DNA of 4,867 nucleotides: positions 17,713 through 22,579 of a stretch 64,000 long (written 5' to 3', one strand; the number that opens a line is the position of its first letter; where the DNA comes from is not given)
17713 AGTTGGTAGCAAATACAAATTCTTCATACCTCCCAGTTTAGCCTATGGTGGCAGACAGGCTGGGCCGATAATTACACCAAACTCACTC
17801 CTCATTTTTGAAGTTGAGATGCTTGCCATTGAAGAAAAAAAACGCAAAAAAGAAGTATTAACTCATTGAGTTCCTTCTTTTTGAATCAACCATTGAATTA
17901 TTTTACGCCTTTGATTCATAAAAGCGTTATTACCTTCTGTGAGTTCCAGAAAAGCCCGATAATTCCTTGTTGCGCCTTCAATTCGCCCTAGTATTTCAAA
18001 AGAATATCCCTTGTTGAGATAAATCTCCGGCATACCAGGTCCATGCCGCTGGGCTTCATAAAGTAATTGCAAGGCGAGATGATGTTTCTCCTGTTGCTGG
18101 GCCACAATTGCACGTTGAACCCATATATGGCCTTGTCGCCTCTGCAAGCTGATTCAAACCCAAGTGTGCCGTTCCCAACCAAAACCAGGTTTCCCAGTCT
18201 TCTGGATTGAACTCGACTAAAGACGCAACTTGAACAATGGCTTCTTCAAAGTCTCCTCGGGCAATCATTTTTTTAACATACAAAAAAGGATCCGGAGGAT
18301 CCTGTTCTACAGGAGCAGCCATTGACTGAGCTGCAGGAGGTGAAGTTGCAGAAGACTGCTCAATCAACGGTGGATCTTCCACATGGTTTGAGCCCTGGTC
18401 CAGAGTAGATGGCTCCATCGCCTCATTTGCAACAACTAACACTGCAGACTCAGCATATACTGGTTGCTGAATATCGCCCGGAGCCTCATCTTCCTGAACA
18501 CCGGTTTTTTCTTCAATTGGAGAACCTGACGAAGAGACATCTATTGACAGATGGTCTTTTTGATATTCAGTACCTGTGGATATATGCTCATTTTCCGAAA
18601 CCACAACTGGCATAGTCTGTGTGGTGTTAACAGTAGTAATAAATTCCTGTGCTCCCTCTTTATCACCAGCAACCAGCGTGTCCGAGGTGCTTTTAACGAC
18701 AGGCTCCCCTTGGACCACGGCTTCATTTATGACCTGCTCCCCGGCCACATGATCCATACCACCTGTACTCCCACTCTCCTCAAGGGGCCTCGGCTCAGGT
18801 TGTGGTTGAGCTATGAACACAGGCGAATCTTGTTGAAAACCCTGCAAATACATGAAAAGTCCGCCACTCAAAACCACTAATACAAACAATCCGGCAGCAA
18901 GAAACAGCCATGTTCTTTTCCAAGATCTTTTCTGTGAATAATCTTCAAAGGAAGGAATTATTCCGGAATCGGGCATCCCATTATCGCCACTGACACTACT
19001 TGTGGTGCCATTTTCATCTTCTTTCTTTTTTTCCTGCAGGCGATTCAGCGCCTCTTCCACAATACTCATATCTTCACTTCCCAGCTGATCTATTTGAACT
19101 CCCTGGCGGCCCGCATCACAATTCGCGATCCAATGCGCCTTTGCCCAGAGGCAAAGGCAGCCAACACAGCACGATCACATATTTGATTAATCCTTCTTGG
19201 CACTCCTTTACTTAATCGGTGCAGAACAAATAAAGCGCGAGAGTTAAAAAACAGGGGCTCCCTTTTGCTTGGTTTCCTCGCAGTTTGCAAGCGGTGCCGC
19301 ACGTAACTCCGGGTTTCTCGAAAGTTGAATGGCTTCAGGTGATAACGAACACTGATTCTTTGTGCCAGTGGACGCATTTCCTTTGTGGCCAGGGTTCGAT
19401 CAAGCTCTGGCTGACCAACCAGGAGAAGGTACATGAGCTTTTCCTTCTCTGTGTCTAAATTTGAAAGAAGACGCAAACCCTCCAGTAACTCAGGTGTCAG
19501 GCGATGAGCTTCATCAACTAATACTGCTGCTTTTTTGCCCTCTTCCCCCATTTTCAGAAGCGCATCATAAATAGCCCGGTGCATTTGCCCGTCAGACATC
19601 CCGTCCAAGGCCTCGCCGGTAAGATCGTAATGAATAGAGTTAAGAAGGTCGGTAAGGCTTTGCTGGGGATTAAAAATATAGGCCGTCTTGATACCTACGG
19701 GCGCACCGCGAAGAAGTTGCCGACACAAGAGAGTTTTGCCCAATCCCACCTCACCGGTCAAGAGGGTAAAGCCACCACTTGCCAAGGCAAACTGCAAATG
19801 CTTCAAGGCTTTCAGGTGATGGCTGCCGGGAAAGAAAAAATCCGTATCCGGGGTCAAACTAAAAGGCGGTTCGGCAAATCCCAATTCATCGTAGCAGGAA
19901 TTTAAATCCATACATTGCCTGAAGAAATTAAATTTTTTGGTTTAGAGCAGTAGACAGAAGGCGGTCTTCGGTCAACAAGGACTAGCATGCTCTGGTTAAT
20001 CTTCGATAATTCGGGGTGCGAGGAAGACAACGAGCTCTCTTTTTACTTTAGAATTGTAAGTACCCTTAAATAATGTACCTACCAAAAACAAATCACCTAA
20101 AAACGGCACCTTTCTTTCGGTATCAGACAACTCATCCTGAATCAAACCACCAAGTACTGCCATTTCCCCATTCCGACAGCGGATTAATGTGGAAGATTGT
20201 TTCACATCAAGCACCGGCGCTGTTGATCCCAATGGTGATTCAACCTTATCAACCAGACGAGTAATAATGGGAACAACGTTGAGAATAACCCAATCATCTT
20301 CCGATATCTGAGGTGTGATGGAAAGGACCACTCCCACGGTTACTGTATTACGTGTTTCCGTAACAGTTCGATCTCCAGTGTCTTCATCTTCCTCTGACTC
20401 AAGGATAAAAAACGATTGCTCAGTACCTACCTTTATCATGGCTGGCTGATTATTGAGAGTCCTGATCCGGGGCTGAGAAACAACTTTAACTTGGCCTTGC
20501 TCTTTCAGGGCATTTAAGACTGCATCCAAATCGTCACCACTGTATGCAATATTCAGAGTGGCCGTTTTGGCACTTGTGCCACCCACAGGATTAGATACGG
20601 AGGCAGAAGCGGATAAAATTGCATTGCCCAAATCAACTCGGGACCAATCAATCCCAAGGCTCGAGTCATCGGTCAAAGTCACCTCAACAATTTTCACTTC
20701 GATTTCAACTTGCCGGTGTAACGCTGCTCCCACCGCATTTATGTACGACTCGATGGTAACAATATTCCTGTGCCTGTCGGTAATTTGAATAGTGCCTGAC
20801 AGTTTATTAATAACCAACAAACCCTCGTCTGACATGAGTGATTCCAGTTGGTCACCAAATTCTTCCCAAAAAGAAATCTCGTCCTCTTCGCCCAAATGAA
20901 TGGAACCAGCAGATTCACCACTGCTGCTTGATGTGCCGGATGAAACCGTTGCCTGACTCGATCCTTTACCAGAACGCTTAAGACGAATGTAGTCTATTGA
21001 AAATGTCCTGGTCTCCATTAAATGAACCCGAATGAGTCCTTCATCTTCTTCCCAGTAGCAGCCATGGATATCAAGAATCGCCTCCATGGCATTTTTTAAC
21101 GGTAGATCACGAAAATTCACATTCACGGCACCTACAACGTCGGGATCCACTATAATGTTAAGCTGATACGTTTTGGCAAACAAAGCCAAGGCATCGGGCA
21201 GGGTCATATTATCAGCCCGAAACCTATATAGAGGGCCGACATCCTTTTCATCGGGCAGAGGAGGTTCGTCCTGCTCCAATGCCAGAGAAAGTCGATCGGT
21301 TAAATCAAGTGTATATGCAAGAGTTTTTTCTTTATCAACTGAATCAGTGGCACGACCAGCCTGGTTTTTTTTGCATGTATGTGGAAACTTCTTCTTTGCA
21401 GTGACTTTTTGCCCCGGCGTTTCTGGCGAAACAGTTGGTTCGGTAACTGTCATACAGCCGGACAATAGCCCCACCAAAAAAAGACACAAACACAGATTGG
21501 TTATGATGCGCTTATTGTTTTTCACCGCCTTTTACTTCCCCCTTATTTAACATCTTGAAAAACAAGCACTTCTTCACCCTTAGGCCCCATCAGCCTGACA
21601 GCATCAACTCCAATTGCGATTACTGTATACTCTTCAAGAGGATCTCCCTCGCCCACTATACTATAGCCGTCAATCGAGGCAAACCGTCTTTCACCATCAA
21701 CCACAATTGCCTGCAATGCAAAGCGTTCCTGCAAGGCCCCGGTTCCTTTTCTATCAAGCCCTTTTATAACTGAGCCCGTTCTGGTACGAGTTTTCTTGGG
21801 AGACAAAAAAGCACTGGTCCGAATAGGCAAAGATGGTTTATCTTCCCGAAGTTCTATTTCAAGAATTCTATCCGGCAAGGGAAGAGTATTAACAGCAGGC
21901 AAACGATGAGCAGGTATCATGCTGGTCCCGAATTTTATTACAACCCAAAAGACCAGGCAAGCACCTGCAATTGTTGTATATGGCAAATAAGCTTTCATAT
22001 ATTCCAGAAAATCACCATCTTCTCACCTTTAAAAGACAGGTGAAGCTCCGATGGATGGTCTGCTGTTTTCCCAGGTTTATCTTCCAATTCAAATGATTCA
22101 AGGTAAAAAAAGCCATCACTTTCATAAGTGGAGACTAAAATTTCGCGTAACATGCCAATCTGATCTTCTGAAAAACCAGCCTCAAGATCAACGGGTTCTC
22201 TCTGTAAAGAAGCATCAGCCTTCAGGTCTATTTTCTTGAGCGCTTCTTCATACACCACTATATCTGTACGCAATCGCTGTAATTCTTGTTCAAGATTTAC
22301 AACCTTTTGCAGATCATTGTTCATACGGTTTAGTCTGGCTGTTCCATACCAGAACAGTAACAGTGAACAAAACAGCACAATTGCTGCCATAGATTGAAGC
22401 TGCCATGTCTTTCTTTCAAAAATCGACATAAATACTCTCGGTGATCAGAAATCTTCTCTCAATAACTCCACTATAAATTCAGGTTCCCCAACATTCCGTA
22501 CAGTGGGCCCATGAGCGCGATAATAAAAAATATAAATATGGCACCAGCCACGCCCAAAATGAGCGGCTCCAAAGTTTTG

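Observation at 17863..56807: A 39-kb block of three type IV filament machines: two divergent MSHA-like pilus clusters abutting a complete T2SS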

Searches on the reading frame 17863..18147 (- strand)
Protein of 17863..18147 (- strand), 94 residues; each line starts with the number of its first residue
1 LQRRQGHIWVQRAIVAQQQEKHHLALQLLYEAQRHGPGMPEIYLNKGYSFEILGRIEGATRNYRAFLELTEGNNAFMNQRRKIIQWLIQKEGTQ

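Call 5: search_protein_families(library=pfam, proteins=[window:17863-18147:-], max_evalue=0.01)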
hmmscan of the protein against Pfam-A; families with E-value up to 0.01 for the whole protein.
window:17863-18147:- (94 aa): 6 families
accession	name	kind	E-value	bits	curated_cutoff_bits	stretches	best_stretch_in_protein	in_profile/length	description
PF00515.34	TPR_1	-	0.0004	20.5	27.8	0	40-64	1-25/34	Tetratricopeptide repeat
PF13428.12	TPR_14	-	0.00056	20.8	23.5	0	8-47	3-42/44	Tetratricopeptide repeat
PF07719.23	TPR_2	-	0.0018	18.7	27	0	40-73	1-34/34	Tetratricopeptide repeat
PF13181.12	TPR_8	-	0.0036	17.8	25.7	0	41-71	2-32/34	Tetratricopeptide repeat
PF13432.12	TPR_16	-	0.0054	17.6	32.7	1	12-70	3-61/65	Tetratricopeptide repeat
PF13371.12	TPR_9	-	0.0075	16.7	35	0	16-71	5-60/73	Tetratricopeptide repeat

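Call 9: search_protein_families(library=ncbifam, proteins=[window:17863-18147:-], max_evalue=0.01)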
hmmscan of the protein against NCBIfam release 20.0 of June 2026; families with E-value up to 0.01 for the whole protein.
window:17863-18147:- (94 aa): 0 families

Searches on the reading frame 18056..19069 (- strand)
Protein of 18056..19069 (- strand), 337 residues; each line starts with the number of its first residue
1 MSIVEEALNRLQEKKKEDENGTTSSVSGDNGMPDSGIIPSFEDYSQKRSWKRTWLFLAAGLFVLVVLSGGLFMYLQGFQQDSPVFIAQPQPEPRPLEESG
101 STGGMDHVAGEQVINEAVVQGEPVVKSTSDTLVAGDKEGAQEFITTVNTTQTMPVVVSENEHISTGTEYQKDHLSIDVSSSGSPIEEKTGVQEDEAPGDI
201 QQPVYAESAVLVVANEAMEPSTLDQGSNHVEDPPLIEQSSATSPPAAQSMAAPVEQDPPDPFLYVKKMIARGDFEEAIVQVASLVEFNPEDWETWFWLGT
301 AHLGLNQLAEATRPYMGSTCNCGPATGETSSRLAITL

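Call 5: search_protein_families(library=pfam, proteins=[window:18056-19069:-], max_evalue=0.01)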
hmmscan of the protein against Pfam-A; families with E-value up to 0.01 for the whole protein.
window:18056-19069:- (337 aa): 4 families
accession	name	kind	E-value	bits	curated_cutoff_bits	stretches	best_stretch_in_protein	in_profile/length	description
PF14559.12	TPR_19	-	0.001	19.8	25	1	269-311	2-44/68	Tetratricopeptide repeat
PF13431.12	TPR_17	-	0.0022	18.6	24.4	1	285-311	6-32/34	Tetratricopeptide repeat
PF13432.12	TPR_16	-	0.0024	18.7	32.7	1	270-311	9-50/65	Tetratricopeptide repeat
PF16918.11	PknG_TPR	-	0.0026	17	27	1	243-315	79-151/340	Protein kinase G tetratricopeptide repeat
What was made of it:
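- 17863..19069 (-): System A: TPR protein (MshN/TadD position). Frameshifted here by a 38-bp deletion near 18128-18137. Weak TPR Pfam hits on both fragments (call 5).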

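Call 9: search_protein_families(library=ncbifam, proteins=[window:18056-19069:-], max_evalue=0.01)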
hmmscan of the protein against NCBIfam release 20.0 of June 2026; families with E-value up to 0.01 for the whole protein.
window:18056-19069:- (337 aa): 1 family
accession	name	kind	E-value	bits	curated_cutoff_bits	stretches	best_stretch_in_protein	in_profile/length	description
NF040959.1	MamA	equivalog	0.0083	15.6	200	0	266-336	45-114/204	magnetosome protein MamA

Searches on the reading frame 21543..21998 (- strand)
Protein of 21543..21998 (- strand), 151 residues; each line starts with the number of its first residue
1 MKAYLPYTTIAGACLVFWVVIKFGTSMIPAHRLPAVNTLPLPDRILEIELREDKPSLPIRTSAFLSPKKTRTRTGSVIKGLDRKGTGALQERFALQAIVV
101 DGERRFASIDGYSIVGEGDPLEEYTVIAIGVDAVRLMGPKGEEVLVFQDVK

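Call 5: search_protein_families(library=pfam, proteins=[window:21543-21998:-], max_evalue=0.01)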
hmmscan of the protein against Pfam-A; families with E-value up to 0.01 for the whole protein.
window:21543-21998:- (151 aa): 0 families

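Call 9: search_protein_families(library=ncbifam, proteins=[window:21543-21998:-], max_evalue=0.01)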
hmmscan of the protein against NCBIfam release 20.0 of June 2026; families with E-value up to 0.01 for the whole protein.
window:21543-21998:- (151 aa): 0 families

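Call 35: search_protein_families(library=pfam, proteins=[window:21543-21998:-], max_evalue=5)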
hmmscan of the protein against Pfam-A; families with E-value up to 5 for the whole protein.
window:21543-21998:- (151 aa): 0 families

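Call 88: search_protein_families(library=ncbifam, proteins=[window:21543-21998:-], max_evalue=0.05)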
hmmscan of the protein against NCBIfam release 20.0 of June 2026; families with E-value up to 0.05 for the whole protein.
window:21543-21998:- (151 aa): 0 families

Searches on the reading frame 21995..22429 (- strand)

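Call 5: search_protein_families(library=pfam, proteins=[window:21995-22429:-], max_evalue=0.01)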
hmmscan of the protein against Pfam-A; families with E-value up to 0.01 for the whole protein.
window:21995-22429:- (144 aa): 0 families

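Call 9: search_protein_families(library=ncbifam, proteins=[window:21995-22429:-], max_evalue=0.01)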
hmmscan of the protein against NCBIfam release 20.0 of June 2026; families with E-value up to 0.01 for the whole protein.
window:21995-22429:- (144 aa): 0 families

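Call 35: search_protein_families(library=pfam, proteins=[window:21995-22429:-], max_evalue=5)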
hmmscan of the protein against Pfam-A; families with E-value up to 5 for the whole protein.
window:21995-22429:- (144 aa): 4 families
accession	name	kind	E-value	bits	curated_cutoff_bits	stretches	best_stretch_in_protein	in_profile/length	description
PF04977.20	DivIC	-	0.011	16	28.9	1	19-67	2-50/80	Septum formation initiator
PF00435.27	Spectrin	-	0.023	15.6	29.9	1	36-79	29-72/105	Spectrin repeat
PF13805.11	Pil1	-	0.05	13.6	27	1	32-68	156-192/265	Eisosome component PIL1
PF08391.16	Ly49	-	0.25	12.3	31.5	1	9-73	4-72/119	Ly49-like protein, N-terminal region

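Call 88: search_protein_families(library=ncbifam, proteins=[window:21995-22429:-], max_evalue=0.05)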
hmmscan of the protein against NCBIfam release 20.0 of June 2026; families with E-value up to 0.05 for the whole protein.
window:21995-22429:- (144 aa): 0 families
